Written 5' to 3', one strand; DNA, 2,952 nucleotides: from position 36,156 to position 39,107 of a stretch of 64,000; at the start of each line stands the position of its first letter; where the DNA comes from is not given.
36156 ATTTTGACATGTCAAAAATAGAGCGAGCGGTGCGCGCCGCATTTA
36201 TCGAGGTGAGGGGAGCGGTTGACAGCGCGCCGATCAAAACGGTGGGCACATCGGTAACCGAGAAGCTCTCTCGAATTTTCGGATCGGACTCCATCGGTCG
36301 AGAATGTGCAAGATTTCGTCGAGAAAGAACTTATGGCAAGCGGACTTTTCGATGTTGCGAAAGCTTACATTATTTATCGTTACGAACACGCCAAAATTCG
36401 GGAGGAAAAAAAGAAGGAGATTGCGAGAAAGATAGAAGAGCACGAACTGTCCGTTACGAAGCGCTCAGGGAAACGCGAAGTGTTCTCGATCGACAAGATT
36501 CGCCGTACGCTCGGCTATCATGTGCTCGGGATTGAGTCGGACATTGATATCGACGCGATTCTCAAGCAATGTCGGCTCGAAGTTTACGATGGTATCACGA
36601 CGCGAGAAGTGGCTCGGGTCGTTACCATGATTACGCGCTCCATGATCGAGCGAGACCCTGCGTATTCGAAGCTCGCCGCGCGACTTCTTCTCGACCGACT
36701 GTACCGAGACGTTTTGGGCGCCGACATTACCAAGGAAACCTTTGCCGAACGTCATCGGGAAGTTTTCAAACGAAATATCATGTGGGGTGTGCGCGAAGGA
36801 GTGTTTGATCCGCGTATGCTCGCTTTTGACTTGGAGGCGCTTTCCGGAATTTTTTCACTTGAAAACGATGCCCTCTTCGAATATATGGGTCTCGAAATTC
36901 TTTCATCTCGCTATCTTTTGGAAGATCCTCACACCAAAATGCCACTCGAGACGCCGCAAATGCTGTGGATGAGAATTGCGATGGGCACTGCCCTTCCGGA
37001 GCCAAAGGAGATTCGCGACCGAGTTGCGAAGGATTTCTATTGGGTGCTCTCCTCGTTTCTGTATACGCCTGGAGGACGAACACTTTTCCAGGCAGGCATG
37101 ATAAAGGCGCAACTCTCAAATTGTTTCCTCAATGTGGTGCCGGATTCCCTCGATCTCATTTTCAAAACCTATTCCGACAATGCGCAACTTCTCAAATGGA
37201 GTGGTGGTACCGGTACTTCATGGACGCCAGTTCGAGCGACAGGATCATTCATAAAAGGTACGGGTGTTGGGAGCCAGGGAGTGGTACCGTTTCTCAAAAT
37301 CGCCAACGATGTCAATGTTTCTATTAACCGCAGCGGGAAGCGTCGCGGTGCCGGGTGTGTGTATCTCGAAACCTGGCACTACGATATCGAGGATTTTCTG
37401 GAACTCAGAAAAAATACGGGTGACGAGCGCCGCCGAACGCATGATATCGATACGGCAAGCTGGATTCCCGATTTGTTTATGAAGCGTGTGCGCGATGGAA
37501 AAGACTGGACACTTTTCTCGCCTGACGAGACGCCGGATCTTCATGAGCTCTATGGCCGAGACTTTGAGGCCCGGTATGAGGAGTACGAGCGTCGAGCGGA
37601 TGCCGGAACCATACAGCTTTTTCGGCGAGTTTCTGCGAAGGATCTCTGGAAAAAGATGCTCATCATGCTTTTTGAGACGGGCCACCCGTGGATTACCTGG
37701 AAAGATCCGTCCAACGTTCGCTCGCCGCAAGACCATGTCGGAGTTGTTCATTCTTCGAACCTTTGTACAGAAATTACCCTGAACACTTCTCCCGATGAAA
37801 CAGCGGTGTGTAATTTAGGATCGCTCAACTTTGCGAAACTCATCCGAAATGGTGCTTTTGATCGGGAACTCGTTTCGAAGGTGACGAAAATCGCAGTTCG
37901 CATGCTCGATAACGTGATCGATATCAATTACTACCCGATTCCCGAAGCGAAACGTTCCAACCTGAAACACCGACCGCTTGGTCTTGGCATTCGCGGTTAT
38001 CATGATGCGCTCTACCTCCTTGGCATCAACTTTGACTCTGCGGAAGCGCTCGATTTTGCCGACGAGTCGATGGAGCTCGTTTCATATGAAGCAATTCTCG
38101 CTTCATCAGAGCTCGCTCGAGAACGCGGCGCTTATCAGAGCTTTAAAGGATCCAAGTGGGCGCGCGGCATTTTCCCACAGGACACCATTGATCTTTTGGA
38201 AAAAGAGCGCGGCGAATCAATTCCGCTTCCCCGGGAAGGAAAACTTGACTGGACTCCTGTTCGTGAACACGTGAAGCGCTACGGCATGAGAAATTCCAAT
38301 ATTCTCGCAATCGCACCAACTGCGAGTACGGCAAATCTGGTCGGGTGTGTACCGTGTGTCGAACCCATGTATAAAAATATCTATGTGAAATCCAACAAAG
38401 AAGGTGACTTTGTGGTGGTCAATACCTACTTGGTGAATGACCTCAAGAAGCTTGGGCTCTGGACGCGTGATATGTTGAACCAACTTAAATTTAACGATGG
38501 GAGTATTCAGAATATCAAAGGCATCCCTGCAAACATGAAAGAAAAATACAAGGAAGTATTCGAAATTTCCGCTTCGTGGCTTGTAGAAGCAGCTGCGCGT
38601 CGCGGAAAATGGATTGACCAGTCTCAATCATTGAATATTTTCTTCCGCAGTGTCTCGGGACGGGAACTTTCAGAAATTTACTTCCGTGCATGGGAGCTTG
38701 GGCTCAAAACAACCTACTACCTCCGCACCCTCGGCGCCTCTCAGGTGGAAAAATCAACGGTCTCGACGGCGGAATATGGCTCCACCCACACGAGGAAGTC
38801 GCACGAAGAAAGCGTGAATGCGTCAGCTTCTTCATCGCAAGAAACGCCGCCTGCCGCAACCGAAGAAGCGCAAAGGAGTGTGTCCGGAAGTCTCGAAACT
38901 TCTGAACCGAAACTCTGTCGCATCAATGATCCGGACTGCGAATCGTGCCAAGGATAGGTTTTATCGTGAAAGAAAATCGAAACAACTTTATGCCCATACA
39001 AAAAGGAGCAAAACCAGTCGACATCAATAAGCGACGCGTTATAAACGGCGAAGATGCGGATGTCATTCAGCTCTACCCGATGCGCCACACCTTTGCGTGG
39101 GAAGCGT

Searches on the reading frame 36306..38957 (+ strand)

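Call 34: search_protein_families(library=pfam, proteins=[window:36306-38957:+], max_evalue=0.001)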
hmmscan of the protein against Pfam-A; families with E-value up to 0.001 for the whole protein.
window:36306-38957:+ (883 aa): 3 families
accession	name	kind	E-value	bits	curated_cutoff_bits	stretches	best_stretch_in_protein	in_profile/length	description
PF02867.20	Ribonuc_red_lgC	-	1.9e-189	631.1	23.9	1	271-806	1-523/523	Ribonucleotide reductase, barrel domain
PF00317.26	Ribonuc_red_lgN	-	4.9e-18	65.4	28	1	190-264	2-73/77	Ribonucleotide reductase, all-alpha domain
PF03477.21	ATP-cone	-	7.3e-14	52.5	25.8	2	49-132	2-85/88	ATP cone domain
